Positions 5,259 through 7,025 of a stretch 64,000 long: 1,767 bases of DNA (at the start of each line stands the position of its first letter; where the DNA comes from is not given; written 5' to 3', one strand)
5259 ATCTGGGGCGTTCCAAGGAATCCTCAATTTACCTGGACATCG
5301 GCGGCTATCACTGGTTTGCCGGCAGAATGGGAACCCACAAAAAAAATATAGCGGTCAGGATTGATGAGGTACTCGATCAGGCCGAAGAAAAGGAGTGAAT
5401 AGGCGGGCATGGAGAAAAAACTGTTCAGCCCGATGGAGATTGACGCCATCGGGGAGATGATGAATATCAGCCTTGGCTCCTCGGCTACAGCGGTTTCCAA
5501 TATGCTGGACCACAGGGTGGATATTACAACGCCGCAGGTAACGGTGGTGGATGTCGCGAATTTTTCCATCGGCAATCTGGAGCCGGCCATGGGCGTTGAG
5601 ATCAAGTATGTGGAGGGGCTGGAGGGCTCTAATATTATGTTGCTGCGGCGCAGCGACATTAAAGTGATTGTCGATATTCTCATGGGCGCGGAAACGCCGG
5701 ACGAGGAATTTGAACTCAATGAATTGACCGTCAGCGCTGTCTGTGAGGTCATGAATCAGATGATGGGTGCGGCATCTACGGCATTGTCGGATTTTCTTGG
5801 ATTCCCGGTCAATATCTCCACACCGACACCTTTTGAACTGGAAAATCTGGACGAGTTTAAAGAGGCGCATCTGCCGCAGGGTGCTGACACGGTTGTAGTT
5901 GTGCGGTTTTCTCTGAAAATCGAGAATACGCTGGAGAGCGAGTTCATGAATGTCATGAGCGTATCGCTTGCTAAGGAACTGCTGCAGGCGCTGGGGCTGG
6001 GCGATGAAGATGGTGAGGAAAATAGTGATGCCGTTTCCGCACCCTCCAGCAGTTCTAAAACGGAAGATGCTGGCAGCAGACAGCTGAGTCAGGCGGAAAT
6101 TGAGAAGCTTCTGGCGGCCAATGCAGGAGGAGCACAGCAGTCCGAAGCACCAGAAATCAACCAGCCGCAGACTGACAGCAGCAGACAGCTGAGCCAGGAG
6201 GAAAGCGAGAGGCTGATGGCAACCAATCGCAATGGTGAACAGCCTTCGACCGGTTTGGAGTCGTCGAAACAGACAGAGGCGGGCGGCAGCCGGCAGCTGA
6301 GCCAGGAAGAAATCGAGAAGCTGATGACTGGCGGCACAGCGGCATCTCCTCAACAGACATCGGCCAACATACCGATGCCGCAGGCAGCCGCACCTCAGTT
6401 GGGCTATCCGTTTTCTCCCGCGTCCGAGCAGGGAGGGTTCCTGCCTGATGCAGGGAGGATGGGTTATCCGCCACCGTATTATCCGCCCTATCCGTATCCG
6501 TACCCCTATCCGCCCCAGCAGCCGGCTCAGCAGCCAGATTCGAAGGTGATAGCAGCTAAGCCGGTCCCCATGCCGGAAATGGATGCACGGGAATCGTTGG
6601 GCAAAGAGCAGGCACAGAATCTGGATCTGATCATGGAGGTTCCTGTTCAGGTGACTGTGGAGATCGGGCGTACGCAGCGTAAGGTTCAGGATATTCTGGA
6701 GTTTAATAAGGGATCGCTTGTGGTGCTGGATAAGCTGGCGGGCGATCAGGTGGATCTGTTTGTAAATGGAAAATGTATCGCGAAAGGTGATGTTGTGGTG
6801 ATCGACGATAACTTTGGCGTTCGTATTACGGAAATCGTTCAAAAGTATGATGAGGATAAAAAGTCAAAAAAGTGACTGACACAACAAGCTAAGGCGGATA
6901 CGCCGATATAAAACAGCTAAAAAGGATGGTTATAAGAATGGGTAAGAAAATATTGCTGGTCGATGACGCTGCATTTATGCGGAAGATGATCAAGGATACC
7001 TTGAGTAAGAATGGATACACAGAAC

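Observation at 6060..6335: FliY linker carries three tandem copies of a FliM-type CheY-P docking motif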

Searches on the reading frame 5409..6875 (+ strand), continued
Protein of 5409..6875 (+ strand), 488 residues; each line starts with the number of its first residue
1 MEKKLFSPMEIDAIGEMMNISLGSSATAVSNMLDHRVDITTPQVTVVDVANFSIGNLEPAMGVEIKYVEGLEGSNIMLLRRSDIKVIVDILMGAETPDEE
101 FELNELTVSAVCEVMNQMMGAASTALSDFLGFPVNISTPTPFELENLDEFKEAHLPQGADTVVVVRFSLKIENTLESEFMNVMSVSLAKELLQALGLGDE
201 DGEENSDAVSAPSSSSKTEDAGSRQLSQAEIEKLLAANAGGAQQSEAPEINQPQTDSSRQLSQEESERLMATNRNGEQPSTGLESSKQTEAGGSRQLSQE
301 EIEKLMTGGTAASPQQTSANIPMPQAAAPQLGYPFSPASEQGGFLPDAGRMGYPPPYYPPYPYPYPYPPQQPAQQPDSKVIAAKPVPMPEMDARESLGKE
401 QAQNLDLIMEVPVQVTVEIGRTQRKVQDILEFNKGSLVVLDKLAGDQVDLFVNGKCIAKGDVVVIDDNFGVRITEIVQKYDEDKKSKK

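Call 29: search_solved_structures(query=window:5409-6872:+, max_evalue=0.01, show_alignments=1)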
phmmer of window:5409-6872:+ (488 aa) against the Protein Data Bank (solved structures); distinct sequences matched with E-value up to 0.01: 11.
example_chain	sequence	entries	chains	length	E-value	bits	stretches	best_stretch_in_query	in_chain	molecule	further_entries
4hyn_A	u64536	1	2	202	4e-31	111.9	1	6-193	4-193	CheC, inhibitor of MCP methylation / FliN fusion protein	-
1o6a_A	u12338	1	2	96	1.1e-23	87.4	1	402-479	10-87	putative flagellar motor switch protein FliN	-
1yab_A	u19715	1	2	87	1.9e-23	86.6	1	404-479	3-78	chemotaxis protein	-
8umd_D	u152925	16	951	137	3.1e-21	79.3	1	402-479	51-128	Flagellar motor switch protein FliN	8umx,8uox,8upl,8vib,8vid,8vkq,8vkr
4yxb_A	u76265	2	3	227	9.5e-21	77.7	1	402-479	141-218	Flagellar motor switch protein FliM,Flagellar motor switch protein FliN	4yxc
2f9z_A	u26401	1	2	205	2.3e-17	66.5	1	9-176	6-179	chemotaxis protein CheC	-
1xkr_A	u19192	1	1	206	2.5e-17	66.4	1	8-176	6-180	chemotaxis protein CheC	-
4yxb_D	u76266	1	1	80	2.9e-14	56.3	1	418-480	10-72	FliM::FliN fragment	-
5xrw_A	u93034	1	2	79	2.5e-12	49.9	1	416-478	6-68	FliN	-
5xrw_C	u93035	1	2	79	2.2e-11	46.8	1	414-481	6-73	FliY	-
3uep_A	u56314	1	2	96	7.7e-05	25.3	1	407-477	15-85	YscQ-C, type III secretion protein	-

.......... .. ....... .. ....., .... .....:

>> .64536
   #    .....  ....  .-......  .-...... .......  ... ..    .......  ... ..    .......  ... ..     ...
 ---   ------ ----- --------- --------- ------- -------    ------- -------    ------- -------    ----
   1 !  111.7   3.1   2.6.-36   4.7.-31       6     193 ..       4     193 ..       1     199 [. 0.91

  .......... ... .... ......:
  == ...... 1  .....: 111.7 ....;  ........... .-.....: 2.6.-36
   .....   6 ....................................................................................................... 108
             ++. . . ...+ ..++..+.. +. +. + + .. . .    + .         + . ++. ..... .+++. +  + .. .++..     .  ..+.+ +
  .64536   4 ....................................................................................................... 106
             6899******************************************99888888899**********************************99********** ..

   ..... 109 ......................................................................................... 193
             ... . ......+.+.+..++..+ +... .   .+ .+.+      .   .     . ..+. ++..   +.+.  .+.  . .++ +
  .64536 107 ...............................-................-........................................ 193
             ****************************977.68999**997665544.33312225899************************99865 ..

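Call 43: find_encoding_contigs(protein=P0001, flank=3000, max_places=4)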
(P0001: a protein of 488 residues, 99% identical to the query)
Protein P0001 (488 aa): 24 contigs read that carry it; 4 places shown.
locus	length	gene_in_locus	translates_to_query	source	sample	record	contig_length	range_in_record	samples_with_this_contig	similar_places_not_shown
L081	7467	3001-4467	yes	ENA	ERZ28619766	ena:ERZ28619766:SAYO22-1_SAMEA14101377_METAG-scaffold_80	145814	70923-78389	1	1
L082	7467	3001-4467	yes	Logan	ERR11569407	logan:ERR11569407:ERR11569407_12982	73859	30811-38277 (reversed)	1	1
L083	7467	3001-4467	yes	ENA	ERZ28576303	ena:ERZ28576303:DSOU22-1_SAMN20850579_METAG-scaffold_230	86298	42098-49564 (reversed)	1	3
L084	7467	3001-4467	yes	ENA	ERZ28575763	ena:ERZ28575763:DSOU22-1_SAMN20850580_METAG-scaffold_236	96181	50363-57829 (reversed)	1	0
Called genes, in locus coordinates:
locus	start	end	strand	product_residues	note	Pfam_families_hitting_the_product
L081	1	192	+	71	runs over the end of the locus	PF06289:FlbD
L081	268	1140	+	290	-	PF01618:MotA_ExbB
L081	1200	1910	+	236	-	PF13677:MotB_plug, PF00691:OmpA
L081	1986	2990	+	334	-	PF02154:FliM, PF01052:FliMN_C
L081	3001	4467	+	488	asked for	PF04509:CheC, PF13690:CheX (faint), PF04509:CheC, PF28396:SepQ_C (weak), PF01052:FliMN_C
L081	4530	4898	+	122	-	PF00072:Response_reg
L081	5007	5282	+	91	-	PF04347:FliO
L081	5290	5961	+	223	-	PF00813:FliP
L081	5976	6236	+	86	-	PF01313:Bac_export_3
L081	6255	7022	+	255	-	PF01311:Bac_export_1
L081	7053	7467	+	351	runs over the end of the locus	PF01312:Bac_export_2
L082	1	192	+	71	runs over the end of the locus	PF06289:FlbD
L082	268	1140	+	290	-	PF01618:MotA_ExbB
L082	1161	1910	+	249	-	PF13677:MotB_plug, PF00691:OmpA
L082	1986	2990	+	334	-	PF02154:FliM, PF01052:FliMN_C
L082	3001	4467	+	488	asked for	PF04509:CheC, PF13690:CheX (faint), PF04509:CheC, PF28396:SepQ_C (weak), PF01052:FliMN_C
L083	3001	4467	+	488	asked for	PF04509:CheC, PF13690:CheX (faint), PF04509:CheC, PF28396:SepQ_C (weak), PF01052:FliMN_C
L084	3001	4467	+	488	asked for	PF04509:CheC, PF13690:CheX (faint), PF04509:CheC, PF28396:SepQ_C (weak), PF01052:FliMN_C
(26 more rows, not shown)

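Call 51: find_encoding_contigs(protein=P0093, flank=10000, max_places=1)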
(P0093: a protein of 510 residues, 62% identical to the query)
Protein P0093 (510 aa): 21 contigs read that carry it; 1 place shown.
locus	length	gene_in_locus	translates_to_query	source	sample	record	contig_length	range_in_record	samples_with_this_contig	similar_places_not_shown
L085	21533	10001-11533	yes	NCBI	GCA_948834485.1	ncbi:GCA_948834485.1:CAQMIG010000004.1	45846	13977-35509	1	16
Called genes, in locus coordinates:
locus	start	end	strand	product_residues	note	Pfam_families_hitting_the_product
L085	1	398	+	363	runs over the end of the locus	PF03448:MgtE_N (faint), PF14842:FliG_N, PF14841:FliG_M, PF14842:FliG_N (weak), PF01706:FliG_C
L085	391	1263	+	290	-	PF02108:FliH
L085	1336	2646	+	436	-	PF02874:ATP-synt_ab_N, PF00006:ATP-synt_ab, PF18269:T3SS_ATPase_C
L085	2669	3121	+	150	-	PF02050:FliJ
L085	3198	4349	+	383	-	PF02120:Flg_hook, PF09483:HpaP (faint)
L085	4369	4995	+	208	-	-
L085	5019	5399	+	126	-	PF12611:Flagellar_put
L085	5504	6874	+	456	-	PF00460:Flg_bb_rod (weak), PF06429:Flg_bbr_C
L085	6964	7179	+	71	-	PF06289:FlbD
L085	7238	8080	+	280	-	PF01618:MotA_ExbB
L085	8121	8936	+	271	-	PF13677:MotB_plug, PF00691:OmpA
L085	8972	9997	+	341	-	PF02154:FliM, PF01052:FliMN_C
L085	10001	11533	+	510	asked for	PF04509:CheC, PF13690:CheX (faint), PF04509:CheC, PF28396:SepQ_C (weak), PF01052:FliMN_C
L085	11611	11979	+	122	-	PF00072:Response_reg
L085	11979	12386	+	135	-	PF04347:FliO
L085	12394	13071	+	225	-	PF00813:FliP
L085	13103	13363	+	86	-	PF01313:Bac_export_3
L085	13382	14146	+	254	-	PF01311:Bac_export_1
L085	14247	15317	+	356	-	PF01312:Bac_export_2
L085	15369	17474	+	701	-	PF00771:FHIPEP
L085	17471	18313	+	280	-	PF04542:Sigma70_r2, PF04539:Sigma70_r3 (weak), PF08281:Sigma70_r4_2 (weak), PF04545:Sigma70_r4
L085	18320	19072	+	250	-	PF00460:Flg_bb_rod (weak), PF22692:LlgE_F_G_D1, PF06429:Flg_bbr_C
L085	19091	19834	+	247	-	PF00460:Flg_bb_rod, PF22692:LlgE_F_G_D1, PF06429:Flg_bbr_C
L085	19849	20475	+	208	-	PF13690:CheX (faint), PF04509:CheC (weak)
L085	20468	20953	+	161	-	PF03975:CheD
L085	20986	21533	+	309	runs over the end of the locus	PF01584:CheW, PF00072:Response_reg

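Call 52: find_encoding_contigs(protein=P0119, flank=10000, max_places=1)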
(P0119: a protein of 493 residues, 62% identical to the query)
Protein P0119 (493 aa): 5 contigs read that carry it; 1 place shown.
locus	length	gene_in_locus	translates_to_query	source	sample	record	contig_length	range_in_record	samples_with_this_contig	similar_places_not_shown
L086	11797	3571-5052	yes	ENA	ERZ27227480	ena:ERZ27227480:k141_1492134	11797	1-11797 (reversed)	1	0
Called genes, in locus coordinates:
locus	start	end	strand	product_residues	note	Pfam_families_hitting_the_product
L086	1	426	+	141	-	?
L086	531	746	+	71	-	PF06289:FlbD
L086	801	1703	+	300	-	-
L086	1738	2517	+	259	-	PF13677:MotB_plug, PF00691:OmpA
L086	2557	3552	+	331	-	PF02154:FliM, PF01052:FliMN_C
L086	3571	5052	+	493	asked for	PF04509:CheC, PF28396:SepQ_C (weak), PF01052:FliMN_C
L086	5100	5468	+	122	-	PF00072:Response_reg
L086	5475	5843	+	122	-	PF04347:FliO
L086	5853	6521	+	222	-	PF00813:FliP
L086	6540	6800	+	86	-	PF01313:Bac_export_3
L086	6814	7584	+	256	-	PF01311:Bac_export_1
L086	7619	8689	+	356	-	PF01312:Bac_export_2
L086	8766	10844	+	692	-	PF00771:FHIPEP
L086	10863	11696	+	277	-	PF04542:Sigma70_r2, PF04539:Sigma70_r3 (weak), PF08281:Sigma70_r4_2 (weak), PF04545:Sigma70_r4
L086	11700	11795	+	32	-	?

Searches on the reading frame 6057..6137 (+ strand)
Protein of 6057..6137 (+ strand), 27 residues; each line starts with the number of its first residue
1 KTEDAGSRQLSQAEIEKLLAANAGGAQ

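Call 30: search_solved_structures(query=window:6057-6137:+, max_evalue=10, show_alignments=5)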
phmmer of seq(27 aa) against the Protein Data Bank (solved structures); distinct sequences matched with E-value up to 10: 2.
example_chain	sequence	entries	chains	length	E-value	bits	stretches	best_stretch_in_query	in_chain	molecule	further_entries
4cja_A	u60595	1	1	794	4.8e-07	31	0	6-27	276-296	BURRH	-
4cj9_A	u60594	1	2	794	6.9e-07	30.5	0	6-27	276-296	BURRH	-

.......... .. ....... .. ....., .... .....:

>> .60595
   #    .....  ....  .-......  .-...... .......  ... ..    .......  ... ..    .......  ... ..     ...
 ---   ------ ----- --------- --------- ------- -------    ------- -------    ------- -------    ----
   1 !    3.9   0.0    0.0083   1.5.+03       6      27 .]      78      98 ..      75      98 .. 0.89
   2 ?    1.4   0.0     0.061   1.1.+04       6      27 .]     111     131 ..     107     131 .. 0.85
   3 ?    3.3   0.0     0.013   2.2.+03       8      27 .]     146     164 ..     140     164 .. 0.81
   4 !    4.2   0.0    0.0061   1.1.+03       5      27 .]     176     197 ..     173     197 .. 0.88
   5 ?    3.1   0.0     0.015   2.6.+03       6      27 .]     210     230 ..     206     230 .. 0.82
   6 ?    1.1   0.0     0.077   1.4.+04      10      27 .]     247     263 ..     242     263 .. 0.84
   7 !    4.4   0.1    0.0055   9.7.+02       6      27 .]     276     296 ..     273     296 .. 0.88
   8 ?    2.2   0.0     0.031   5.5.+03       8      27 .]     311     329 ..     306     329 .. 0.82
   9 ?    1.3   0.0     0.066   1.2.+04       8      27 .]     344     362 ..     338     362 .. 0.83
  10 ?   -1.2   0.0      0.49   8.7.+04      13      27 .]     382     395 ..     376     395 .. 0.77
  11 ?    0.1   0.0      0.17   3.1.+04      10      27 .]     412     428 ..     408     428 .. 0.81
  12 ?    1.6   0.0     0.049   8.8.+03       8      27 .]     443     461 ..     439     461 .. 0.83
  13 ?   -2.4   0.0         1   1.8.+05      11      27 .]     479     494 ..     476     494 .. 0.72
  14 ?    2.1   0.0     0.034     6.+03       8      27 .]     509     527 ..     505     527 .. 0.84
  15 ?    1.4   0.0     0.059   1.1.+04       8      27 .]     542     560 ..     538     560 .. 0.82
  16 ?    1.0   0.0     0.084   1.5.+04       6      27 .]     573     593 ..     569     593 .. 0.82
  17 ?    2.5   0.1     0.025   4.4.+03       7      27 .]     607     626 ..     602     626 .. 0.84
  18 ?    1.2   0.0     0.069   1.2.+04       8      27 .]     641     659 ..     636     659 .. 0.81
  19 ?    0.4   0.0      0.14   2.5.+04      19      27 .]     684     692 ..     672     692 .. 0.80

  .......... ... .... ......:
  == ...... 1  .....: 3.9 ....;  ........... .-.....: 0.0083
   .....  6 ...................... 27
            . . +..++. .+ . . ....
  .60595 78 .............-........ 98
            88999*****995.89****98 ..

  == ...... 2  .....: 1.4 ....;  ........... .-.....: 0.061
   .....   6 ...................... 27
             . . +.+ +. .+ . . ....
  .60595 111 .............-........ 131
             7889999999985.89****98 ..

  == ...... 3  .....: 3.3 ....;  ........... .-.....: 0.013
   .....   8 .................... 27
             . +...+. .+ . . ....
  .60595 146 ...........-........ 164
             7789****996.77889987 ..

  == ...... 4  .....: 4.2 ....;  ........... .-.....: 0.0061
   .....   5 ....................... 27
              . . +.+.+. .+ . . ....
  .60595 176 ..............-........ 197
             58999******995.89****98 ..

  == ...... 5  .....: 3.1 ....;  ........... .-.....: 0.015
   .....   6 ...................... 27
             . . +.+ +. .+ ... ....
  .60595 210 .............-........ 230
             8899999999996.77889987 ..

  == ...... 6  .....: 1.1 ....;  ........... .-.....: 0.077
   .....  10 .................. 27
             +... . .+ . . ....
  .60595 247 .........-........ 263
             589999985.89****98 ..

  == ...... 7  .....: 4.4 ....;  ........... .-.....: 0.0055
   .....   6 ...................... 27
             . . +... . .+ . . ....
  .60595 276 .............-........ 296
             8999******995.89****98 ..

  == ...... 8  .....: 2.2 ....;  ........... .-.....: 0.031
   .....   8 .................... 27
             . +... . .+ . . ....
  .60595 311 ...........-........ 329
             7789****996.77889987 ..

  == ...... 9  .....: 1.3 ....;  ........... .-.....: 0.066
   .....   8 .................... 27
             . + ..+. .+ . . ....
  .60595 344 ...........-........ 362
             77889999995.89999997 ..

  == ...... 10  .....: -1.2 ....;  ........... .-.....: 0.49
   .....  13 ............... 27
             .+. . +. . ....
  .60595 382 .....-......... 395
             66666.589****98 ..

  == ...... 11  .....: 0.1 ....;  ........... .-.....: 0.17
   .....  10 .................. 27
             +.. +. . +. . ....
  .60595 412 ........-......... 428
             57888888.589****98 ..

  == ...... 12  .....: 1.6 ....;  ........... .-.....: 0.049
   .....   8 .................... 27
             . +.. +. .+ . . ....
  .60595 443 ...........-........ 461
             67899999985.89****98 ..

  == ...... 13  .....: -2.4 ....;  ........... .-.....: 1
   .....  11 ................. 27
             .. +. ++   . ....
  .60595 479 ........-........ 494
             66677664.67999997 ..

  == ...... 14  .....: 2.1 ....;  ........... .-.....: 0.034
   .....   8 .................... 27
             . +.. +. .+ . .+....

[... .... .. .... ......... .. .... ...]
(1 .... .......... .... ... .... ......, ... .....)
